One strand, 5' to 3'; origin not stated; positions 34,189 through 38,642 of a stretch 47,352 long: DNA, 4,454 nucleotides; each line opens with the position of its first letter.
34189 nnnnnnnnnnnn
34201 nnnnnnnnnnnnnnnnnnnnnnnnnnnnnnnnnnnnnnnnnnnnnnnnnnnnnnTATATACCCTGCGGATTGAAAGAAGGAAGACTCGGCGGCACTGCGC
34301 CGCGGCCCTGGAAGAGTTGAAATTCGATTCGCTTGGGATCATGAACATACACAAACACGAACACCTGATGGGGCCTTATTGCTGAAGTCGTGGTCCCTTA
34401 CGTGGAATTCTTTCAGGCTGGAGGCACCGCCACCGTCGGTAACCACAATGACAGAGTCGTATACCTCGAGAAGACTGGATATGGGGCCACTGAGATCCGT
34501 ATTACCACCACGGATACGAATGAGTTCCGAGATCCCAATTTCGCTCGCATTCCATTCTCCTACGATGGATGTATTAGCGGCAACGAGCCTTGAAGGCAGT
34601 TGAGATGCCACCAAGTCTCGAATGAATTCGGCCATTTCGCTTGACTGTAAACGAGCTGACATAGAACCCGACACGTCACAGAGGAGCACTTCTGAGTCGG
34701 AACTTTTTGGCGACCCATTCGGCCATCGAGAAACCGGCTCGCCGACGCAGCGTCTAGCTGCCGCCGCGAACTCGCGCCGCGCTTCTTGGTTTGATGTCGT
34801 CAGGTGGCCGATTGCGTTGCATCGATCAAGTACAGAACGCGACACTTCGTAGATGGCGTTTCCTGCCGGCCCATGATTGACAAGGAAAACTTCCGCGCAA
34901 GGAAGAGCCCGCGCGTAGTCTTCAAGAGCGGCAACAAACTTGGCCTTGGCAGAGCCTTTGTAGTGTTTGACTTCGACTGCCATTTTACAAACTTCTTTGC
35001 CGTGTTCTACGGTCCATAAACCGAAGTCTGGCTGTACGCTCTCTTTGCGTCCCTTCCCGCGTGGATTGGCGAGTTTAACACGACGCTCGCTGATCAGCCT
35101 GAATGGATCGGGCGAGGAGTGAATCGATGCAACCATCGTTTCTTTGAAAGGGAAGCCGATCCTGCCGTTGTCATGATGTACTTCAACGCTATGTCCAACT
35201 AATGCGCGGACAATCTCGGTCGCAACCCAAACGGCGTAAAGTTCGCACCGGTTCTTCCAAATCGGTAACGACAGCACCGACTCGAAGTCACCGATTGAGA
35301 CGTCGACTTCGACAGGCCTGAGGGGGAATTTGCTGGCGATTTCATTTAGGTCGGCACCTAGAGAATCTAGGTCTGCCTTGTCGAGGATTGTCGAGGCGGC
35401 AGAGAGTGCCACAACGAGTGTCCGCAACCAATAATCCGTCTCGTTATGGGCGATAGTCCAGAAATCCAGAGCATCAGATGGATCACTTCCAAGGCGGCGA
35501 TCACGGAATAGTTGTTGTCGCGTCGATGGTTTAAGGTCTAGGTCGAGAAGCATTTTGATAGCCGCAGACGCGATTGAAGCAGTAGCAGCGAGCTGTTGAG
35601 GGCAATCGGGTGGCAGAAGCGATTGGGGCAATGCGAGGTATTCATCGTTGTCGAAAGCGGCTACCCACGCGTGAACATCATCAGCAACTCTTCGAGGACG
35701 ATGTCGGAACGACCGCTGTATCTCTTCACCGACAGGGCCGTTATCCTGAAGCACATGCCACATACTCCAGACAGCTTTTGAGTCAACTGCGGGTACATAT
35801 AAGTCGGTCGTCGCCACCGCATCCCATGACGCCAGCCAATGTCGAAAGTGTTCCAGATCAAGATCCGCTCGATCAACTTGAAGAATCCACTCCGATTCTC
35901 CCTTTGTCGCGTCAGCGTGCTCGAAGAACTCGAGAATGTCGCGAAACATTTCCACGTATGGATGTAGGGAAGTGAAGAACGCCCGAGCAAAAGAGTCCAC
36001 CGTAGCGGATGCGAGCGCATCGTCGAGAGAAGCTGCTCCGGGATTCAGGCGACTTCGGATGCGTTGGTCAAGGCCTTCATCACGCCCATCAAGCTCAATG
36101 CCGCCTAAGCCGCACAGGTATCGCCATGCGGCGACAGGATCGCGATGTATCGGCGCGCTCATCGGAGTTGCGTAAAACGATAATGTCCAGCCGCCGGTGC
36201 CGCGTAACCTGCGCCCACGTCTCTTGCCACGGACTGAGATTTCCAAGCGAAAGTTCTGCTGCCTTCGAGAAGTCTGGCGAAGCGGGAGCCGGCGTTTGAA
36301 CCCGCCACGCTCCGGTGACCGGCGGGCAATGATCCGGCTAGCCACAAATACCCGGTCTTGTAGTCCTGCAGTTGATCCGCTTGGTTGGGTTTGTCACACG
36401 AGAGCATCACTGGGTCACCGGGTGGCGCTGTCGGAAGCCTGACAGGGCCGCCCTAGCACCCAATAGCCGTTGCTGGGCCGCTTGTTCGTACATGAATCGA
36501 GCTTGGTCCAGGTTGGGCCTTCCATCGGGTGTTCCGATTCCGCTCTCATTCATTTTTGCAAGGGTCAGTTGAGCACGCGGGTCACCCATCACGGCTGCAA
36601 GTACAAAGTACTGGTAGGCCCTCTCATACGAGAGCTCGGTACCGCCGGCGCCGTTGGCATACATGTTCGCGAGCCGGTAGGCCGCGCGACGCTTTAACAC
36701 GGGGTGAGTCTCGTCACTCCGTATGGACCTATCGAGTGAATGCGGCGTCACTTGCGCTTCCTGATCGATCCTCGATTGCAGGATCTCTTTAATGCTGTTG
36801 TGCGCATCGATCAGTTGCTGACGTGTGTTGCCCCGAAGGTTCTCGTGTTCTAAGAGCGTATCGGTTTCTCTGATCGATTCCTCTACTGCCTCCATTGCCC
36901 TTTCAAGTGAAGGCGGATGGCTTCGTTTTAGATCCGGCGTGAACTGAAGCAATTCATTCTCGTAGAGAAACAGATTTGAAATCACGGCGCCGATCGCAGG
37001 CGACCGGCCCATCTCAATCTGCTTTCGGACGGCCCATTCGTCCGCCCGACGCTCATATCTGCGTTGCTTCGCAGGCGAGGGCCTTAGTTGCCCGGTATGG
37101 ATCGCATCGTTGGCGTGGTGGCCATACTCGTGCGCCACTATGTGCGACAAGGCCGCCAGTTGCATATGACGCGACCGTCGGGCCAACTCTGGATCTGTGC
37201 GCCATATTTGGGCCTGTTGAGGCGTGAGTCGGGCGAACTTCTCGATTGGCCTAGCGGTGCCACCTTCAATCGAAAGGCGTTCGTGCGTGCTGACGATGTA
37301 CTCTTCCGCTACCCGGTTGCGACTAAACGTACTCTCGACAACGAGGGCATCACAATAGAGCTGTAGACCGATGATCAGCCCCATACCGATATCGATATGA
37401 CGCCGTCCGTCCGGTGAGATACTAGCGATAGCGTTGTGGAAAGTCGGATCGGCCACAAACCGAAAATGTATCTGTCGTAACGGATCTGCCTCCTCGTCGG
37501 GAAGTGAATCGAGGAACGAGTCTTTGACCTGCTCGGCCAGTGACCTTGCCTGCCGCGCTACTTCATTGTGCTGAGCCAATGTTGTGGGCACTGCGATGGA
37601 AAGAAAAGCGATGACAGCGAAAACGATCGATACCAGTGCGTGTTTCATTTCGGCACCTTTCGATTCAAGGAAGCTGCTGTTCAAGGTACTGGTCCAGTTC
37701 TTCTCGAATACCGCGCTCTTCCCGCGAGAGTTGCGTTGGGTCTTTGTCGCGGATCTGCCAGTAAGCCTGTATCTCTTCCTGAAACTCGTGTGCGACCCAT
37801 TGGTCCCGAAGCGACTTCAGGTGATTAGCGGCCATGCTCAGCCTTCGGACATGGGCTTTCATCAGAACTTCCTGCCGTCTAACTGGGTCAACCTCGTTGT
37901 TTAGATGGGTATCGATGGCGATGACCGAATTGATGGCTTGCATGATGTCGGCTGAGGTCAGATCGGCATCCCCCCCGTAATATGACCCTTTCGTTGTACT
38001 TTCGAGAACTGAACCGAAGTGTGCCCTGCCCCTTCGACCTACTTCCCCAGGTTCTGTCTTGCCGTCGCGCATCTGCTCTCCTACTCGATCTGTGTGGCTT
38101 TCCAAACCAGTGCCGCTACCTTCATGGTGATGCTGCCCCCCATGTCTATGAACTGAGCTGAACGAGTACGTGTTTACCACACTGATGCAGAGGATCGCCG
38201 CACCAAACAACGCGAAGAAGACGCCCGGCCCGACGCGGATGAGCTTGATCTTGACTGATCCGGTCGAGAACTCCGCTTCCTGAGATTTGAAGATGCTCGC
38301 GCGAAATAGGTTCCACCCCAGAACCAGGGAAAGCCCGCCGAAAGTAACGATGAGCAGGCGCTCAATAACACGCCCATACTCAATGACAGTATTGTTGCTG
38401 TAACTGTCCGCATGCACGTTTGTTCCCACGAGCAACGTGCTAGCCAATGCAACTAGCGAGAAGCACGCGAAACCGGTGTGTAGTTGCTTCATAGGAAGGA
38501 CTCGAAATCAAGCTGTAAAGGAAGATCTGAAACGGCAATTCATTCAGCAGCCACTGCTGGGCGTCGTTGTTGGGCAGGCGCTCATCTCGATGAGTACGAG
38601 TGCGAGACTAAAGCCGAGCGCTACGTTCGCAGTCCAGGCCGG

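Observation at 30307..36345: Candidate novel defence operon: nuclease-vWA protein, small TM protein, HD + GHKL ATPase giant protein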

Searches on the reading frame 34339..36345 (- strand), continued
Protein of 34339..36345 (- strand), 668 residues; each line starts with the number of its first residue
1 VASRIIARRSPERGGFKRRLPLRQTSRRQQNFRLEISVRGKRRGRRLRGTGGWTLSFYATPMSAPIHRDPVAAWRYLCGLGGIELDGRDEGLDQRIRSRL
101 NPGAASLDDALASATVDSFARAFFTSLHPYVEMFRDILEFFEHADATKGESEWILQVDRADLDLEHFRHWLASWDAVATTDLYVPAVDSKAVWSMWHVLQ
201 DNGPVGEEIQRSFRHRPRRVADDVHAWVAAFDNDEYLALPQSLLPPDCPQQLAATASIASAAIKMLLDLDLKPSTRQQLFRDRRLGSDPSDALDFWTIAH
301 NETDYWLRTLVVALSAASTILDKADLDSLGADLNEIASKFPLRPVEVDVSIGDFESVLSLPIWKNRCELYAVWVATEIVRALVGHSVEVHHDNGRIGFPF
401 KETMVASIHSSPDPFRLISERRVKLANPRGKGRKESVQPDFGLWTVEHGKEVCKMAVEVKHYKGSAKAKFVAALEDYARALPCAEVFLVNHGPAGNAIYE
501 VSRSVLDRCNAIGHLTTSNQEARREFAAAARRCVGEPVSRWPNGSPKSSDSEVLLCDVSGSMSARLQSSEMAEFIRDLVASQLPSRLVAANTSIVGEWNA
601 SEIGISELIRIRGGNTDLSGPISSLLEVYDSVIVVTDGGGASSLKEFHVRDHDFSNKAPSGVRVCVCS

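Call 73: search_dna_similar(query=P0121, collection=plasmids, mode=protein, max_evalue=0.00001, max_rows=25)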
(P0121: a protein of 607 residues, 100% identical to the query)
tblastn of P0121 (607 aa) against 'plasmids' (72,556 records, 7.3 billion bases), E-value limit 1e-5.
Records with a match: 6; places in all: 7; records where one place covers at least 80% of the query: 3.
Best place of each record, by identity: <60% 6.
By first word of the organism name: Sinorhizobium 2; Rhizobium 2; Neorhizobium 1; Bacillus 1.
By predicted mobility (MOB-suite, as given by PLSDB): conjugative 4; non-mobilizable 2.
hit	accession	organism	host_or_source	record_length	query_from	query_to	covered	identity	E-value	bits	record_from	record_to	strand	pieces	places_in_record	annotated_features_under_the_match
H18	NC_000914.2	Sinorhizobium fredii NGR234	-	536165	2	606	100%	33.2%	5e-80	283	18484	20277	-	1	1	hypothetical protein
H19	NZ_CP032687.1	Rhizobium sp. CCGE531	Phaseolus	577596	2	606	100%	32.6%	2e-79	281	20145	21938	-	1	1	hypothetical protein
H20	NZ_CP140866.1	Rhizobium leguminosarum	Trifolium pratense,whole organism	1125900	5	586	96%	33.2%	2e-80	284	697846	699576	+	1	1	record has no annotation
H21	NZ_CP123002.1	Neorhizobium petrolearium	single cell,petroleum contaminated soil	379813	297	604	51%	37.5%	3e-49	192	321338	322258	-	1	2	hypothetical protein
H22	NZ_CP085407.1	Bacillus bombysepticus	single cell,soil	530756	61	439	62%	26.9%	6e-30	134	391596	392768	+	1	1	hypothetical protein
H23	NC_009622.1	Sinorhizobium medicae WSM419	-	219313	392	577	31%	32.3%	3e-13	81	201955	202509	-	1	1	hypothetical protein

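Call 76: get_annotated_region(hit=H18, flank=6000)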
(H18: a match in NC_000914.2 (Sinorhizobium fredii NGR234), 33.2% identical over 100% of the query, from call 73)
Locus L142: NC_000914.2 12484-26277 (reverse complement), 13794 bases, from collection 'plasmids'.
description: Sinorhizobium fredii NGR234 plasmid pNGR234a, complete sequence
organism: Sinorhizobium fredii NGR234 (NCBI taxid 394)
taxonomy: Bacteria; Pseudomonadota; Alphaproteobacteria; Hyphomicrobiales; Rhizobiaceae; Sinorhizobium; Sinorhizobium fredii; Sinorhizobium fredii NGR234
host: -; source: -; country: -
typing (MOB-suite, as given by PLSDB): conjugative; replicon rep_cluster_473; relaxase MOBQ; mating-pair formation MPF_T
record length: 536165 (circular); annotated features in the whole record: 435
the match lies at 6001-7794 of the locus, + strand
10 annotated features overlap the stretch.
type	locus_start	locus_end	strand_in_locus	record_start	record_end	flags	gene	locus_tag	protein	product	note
CDS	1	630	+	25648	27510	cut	-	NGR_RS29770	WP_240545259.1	serine protease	GO:0006508 - proteolysis [Evidence IEA]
CDS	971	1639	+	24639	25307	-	-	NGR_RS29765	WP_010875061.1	hypothetical protein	-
CDS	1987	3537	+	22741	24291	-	istA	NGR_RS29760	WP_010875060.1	IS21-like element ISRsp2 family transposase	GO:0006313 - DNA transposition [Evidence IEA]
CDS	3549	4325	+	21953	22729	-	istB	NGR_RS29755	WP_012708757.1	IS21-like element ISRsp2 family helper ATPase IstB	-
CDS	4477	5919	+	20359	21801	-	-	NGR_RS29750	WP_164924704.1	S8 family peptidase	-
CDS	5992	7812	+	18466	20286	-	-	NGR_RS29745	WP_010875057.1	hypothetical protein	-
CDS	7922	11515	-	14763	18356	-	-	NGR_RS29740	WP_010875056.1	SIR2 family protein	-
CDS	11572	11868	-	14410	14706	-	-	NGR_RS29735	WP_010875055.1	hypothetical protein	-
CDS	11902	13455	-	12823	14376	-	-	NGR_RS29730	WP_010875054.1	hypothetical protein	-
CDS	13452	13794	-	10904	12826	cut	-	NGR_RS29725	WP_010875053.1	toll/interleukin-1 receptor domain-containing protein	GO:0007165 - signal transduction [Evidence IEA]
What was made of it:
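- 34339..36162 (-): Y4bO-family gene, 607 aa. The ORF can be extended to a GTG at 36345 to give 668 aa, but homologues start at M62. It behaves as a stand-alone module. 33% identity over its full length to y4bO of pNGR234a (calls 73, 76).
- On Y4bO family (PF27477): 33% identity over 100% of the length to y4bO of pNGR234a (calls 73, 76).
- y4bO itself sits beside SIR2 and TIR proteins on pNGR234a (call 76).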

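Call 101: search_protein_families(library=pfam, alignment_id=A5, max_evalue=0.00001)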
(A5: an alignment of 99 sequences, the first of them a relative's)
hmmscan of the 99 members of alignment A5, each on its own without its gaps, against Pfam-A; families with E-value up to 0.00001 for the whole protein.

A. member 1, L001:5117-6526:+ (470 aa): 2 families
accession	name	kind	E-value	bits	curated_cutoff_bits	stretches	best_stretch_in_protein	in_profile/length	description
PF00324.27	AA_permease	-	5e-40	138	24.6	1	44-393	11-383/470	Amino acid permease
PF13520.12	AA_permease_2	-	1.6e-37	129.9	27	1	44-422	13-401/427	Amino acid permease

B. families by the number of members that match (of 99 scanned): 73 families (the first 25 are shown)
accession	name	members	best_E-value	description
PF00589.27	Phage_integrase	3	1.4e-20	Phage integrase family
PF13304.12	AAA_21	3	3.9e-18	AAA domain, putative AbiEii toxin, Type IV TA system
PF10117.15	McrBC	2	2.2e-50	McrBC 5-methylcytosine restriction system component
PF13175.12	AAA_15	2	2.9e-27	AAA ATPase domain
PF13356.12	Arm-DNA-bind_3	2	6.4e-27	Arm DNA-binding domain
PF22022.2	Phage_int_M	2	7.2e-23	Phage integrase central domain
PF10592.14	AIPR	1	3.3e-85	AIPR protein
PF01695.23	IstB_IS21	1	3.2e-67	IstB-like ATP binding protein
PF09994.14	T6SS_Tle1-like_cat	1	6.3e-65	T6SS, Phospholipase effector Tle1-like, catalytic domain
PF14390.12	DUF4420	1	5.8e-62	Putative PD-(D/E)XK family member, (DUF4420)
PF00580.27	UvrD-helicase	1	1.1e-61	UvrD/REP helicase N-terminal domain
PF06250.17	YhcG_C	1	2.3e-52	YhcG PDDEXK nuclease domain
PF17761.7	DUF1016_N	1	4.5e-45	DUF1016 N-terminal domain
PF01420.25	Methylase_S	1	3.4e-42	Type I restriction modification DNA specificity domain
PF11171.13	DUF2958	1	1.7e-40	Protein of unknown function (DUF2958)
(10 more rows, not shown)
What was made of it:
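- Y4bO neighbourhoods are rich in restriction and abortive-infection genes (calls 76, 101).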

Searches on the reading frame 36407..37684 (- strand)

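Call 3: search_protein_families(library=pfam, proteins=[window:36407-37684:-], max_evalue=1)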
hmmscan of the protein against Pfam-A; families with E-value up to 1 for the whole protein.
window:36407-37684:- (425 aa): 4 families
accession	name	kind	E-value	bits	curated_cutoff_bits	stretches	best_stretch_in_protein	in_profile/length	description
PF08238.18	Sel1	-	1.6e-08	35.2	30.7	2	333-367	2-35/36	Sel1 repeat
PF10463.15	Peptidase_U49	-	0.026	14.6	23.9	1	161-271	76-191/202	Peptidase U49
PF12693.12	GspL_C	-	0.047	14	29.6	1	21-65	11-55/158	GspL periplasmic domain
PF01435.24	Peptidase_M48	-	0.72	10.1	20.3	1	207-267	136-183/186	Peptidase family M48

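Call 4: search_protein_families(library=padloc, proteins=[window:36407-37684:-], max_evalue=1)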
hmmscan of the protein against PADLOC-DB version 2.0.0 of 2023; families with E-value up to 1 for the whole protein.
window:36407-37684:- (425 aa): 1 family
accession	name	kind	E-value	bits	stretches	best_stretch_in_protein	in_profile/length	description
PDLC02355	Lit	-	5e-05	20.7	1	174-277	144-247/290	Lit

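Call 20: search_protein_families(library=ncbifam, proteins=[window:36407-37684:-], max_evalue=0.1)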
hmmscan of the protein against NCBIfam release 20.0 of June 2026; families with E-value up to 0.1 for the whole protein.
window:36407-37684:- (425 aa): 5 families
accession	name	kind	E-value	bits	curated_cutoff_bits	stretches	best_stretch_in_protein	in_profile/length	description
NF045484.1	TransRegExoR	equivalog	0.012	14.8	450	0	338-411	127-200/267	exopolysaccharide production regulator ExoR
NF050010.1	Zn_HExGHH_YpfJ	equivalog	0.014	15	250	1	176-220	158-201/285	KPN_02809 family neutral zinc metallopeptidase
NF047621.1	FlgprotMotXVib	equivalog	0.039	13.4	330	1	336-406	112-179/211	flagellar protein MotX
NF033786.1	phenyl_MerG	equivalog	0.053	13.4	350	1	333-377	146-190/217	phenylmercury resistance protein MerG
NF007238.0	PRK09672.1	equivalog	0.078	12.2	274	0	175-269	161-256/309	phage exclusion protein Lit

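Call 61: search_protein_families(library=phrogs, proteins=[window:36407-37684:-], max_evalue=0.001)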
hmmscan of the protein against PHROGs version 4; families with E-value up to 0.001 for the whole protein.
window:36407-37684:- (425 aa): 2 families
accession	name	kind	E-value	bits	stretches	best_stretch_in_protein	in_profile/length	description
phrog_8741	-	unknown function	2e-06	28.3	1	332-408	110-182/380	-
phrog_87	-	other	0.00061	20.6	0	182-223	88-128/227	metallo-protease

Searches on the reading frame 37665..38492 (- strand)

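Call 3: search_protein_families(library=pfam, proteins=[window:37665-38492:-], max_evalue=1)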
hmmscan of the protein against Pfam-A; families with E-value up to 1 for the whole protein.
window:37665-38492:- (275 aa): 0 families

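Call 4: search_protein_families(library=padloc, proteins=[window:37665-38492:-], max_evalue=1)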
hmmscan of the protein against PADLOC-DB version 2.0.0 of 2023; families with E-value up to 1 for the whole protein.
window:37665-38492:- (275 aa): 2 families
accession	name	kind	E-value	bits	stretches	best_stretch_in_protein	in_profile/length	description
PDLC00856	E1-E2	-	0.011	12.2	1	227-251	125-149/573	E1-E2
PDLC00849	E1-E2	-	0.036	10.7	1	217-248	119-150/582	E1-E2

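Call 20: search_protein_families(library=ncbifam, proteins=[window:37665-38492:-], max_evalue=0.1)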
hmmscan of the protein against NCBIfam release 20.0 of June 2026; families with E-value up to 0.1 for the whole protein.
window:37665-38492:- (275 aa): 0 families

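Call 61: search_protein_families(library=phrogs, proteins=[window:37665-38492:-], max_evalue=0.001)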
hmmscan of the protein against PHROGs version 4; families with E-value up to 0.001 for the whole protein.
window:37665-38492:- (275 aa): 0 families
